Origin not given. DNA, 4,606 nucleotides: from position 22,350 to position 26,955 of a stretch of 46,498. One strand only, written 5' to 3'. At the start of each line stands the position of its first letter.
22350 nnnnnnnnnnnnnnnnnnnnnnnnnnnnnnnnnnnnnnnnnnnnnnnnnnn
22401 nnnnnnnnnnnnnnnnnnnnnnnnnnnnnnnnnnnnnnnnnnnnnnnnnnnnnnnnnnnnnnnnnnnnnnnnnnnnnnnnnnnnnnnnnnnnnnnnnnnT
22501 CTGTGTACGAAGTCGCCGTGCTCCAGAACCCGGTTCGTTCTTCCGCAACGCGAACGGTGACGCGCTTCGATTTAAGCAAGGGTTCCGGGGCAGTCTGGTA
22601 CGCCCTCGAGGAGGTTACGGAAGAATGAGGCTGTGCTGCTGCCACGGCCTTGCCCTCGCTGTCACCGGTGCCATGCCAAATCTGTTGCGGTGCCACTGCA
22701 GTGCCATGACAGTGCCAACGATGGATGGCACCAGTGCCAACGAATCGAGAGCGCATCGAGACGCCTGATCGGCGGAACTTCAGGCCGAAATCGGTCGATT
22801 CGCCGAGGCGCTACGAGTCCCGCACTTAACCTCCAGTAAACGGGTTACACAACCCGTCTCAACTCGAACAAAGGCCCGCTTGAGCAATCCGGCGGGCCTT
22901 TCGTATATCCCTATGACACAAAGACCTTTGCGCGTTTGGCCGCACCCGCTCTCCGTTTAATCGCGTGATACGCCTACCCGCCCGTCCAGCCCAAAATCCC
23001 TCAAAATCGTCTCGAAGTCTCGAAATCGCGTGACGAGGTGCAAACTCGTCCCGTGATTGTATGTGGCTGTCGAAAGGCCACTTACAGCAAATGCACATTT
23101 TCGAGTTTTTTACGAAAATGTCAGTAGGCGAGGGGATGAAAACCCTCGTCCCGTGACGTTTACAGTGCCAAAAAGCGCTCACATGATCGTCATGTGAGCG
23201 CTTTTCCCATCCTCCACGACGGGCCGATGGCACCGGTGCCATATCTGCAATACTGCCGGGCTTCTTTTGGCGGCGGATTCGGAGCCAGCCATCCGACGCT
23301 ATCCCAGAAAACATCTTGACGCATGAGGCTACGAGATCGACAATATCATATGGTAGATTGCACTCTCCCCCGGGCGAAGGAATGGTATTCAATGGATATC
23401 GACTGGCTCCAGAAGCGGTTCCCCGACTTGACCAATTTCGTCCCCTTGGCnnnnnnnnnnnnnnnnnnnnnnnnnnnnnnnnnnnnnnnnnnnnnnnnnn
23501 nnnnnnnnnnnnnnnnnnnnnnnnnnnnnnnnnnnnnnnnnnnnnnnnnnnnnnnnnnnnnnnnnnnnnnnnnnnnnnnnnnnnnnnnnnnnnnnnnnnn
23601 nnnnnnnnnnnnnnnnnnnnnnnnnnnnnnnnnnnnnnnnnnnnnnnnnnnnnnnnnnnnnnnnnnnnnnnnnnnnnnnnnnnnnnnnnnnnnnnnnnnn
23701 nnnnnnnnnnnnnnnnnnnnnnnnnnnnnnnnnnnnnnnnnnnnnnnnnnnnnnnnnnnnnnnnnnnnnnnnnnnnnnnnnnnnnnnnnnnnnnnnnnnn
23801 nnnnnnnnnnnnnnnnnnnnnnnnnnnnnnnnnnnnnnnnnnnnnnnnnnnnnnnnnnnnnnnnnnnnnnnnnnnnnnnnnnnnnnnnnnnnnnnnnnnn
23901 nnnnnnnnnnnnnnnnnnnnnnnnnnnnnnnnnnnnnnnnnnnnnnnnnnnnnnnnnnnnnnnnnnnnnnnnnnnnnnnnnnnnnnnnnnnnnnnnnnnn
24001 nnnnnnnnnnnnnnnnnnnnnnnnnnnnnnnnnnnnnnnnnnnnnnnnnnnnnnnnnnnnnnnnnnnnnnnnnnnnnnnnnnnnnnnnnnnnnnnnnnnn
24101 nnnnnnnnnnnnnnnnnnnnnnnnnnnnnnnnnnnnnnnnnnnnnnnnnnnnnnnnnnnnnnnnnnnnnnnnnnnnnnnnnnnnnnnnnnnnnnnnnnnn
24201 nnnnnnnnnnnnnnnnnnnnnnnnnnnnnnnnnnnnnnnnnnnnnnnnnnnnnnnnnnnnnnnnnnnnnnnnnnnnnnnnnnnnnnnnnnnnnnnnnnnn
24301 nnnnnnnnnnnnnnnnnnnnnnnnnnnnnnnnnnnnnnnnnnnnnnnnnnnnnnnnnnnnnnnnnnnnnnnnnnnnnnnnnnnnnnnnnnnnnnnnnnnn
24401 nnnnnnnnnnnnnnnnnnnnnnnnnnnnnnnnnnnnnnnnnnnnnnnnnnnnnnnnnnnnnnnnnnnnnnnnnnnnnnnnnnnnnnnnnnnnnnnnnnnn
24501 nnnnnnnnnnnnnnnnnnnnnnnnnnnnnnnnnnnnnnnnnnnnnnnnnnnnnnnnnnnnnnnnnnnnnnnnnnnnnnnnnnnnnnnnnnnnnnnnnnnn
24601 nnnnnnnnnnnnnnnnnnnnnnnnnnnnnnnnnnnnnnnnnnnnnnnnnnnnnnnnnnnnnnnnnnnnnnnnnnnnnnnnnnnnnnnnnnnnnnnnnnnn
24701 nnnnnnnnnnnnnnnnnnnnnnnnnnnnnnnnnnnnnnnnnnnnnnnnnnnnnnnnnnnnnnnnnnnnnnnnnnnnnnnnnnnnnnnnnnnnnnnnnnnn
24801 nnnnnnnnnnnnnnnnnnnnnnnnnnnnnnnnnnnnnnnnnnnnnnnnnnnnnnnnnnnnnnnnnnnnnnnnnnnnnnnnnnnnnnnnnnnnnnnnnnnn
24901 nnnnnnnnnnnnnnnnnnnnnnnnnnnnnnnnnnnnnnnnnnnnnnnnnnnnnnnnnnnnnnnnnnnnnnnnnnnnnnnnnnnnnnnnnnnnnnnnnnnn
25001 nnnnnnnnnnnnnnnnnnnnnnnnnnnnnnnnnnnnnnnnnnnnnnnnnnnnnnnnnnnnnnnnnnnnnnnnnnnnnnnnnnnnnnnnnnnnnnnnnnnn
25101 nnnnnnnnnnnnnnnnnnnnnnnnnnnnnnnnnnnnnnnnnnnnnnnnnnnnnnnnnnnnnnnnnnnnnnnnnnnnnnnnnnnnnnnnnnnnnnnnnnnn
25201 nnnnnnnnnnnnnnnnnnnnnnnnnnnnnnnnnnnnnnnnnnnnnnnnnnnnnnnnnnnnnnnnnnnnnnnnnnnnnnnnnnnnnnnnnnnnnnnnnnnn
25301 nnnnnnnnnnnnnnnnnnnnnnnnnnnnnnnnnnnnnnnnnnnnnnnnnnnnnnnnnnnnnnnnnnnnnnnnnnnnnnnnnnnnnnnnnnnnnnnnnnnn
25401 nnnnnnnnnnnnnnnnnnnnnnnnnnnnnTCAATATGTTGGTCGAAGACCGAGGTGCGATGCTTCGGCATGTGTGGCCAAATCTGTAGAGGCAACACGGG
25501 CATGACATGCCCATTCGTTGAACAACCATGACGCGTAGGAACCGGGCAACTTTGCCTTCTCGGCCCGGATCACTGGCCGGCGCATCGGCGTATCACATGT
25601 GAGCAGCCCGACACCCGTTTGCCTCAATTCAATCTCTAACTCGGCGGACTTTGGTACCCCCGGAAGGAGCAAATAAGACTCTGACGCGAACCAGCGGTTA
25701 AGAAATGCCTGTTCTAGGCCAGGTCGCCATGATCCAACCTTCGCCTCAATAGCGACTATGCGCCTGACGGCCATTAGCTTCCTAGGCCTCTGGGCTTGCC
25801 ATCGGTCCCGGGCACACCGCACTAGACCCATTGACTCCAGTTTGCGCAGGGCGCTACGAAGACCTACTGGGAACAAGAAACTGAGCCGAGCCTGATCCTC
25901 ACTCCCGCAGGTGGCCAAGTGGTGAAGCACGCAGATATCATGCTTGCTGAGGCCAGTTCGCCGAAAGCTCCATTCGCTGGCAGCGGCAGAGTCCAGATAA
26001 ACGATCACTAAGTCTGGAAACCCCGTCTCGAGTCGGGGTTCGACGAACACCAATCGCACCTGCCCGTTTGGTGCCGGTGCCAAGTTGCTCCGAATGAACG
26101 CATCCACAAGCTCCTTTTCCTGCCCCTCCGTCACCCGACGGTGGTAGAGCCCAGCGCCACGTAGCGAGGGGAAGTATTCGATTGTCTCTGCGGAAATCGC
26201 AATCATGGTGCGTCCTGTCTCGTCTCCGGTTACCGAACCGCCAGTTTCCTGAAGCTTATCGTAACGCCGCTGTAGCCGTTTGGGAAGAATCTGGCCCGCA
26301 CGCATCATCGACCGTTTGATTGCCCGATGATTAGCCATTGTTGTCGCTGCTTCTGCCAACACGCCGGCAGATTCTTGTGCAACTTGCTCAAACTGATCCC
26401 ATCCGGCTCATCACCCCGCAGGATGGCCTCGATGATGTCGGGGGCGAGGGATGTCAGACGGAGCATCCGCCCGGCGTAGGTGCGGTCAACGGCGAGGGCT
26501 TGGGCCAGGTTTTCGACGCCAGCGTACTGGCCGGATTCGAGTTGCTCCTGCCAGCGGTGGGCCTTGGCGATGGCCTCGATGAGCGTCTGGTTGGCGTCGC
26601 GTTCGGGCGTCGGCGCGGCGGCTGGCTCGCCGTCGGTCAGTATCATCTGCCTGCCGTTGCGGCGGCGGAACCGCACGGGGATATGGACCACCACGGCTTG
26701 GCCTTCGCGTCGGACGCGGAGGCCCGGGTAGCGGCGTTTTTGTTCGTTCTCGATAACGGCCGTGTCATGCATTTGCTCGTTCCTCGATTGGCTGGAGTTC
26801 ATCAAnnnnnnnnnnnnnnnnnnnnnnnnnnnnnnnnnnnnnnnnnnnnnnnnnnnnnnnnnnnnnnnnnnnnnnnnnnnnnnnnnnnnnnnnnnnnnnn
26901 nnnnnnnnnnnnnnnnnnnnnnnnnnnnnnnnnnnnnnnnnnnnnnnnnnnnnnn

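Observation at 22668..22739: Helically phased GTGCCA array immediately downstream of the operon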

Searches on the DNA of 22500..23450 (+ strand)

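Call 9: search_rna_families(source=window, start=22500, end=23450, threshold=evalue, max_evalue=10)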
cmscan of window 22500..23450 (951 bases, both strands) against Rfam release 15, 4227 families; matches with E-value up to 10: 7.
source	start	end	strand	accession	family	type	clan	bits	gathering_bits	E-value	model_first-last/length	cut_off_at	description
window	23153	23213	+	RF02066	STnc320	Gene; sRNA;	-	25.3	50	0.03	1-55/55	no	Salmonella enterica sRNA STnc320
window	23163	23212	-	RF03689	mir-5892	Gene; miRNA;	-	24.6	82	0.028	1-90/90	no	mir-5892 microRNA precursor family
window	23171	23243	-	RF03082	dinG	Gene; sRNA;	-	24.1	46.9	0.11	1-87/87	no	dinG RNA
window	23159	23218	-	RF00786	mir-289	Gene; miRNA;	-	18.6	80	0.86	1-96/96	no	mir-289 microRNA precursor family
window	22562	22596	-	RF01072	TMV_UPD-PK3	Cis-reg;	-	16.8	34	0.23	1-31/31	no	Pseudoknot of upstream pseudoknot domain (UPD) of the 3'UTR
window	23171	23205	-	RF04038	mir-5985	Gene; miRNA;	-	16.6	100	5.3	8-66/74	no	mir-5985 microRNA precursor family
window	22602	22644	-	RF01716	PhotoRC-I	Cis-reg;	-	16.3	45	0.19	1-44/44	no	PhotoRC-I RNA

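Call 64: search_dna_similar(query=window:22629-22960:+, collection=plasmids, mode=distant, max_evalue=0.01)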
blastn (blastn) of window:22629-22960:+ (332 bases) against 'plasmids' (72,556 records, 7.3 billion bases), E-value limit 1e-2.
Records with a match: 1; places in all: 1; records where one place covers at least 80% of the query: 0.
Best place of each record, by identity: 80-90% 1.
By first word of the organism name: Rhizobium 1.
By predicted mobility (MOB-suite, as given by PLSDB): non-mobilizable 1.
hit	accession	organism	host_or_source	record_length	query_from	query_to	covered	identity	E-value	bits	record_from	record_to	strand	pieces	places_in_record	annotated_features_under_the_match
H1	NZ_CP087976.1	Rhizobium sp. RCAM05350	cell culture,fouling of walls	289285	233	273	12%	87.8%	2e-3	51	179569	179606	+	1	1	none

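Call 65: search_dna_similar(query=window:22629-22960:+, collection=phages, mode=distant, max_evalue=0.01)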
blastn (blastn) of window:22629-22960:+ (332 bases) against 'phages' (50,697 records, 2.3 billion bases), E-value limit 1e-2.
Records with a match: 1; places in all: 1; records where one place covers at least 80% of the query: 0.
Best place of each record, by identity: 80-90% 1.
By first word of the organism name: Brevundimonas 1.
By host as written in the record: Brevundimonas pondensis LVF1 1.
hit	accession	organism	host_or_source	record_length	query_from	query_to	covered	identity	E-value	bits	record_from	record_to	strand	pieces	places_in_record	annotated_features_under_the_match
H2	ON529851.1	Brevundimonas phage vB_BpoS-Marchewka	Brevundimonas pondensis LVF1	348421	242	279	11%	86.8%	8e-3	47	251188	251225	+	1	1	hypothetical protein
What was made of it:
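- Tried and rejected: BLAST of the 332-bp module against plasmid and phage collections: only chance-level 38-41-bp hits (calls 64, 65).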

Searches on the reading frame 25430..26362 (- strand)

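Call 6: search_protein_families(library=pfam, proteins=[window:25430-26362:-], max_evalue=0.01)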
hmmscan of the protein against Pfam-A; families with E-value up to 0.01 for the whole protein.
window:25430-26362:- (310 aa): 0 families

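Call 61: search_protein_families(library=pfam, proteins=[window:25430-26362:-], max_evalue=10)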
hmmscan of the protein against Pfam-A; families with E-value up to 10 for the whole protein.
window:25430-26362:- (310 aa): 1 family
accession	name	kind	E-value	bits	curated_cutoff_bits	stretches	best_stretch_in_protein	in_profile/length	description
PF22381.2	Staph_reg_Sar_Rot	-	0.014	15.9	27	1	132-186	6-63/85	Transcriptional regulator SarA/Rot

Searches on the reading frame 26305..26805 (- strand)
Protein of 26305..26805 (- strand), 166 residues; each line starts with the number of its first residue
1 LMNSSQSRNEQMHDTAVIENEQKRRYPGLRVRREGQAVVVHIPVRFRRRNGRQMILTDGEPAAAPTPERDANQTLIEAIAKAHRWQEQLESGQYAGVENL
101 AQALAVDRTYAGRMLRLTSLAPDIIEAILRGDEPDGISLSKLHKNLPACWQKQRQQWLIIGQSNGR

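Call 61: search_protein_families(library=pfam, proteins=[window:26305-26805:-], max_evalue=10)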
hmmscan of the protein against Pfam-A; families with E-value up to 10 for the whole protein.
window:26305-26805:- (166 aa): 1 family
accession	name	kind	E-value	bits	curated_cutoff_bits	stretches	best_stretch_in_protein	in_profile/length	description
PF17762.8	HTH_ParB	-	0.047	14.3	22.6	1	86-131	13-57/102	ParB HTH domain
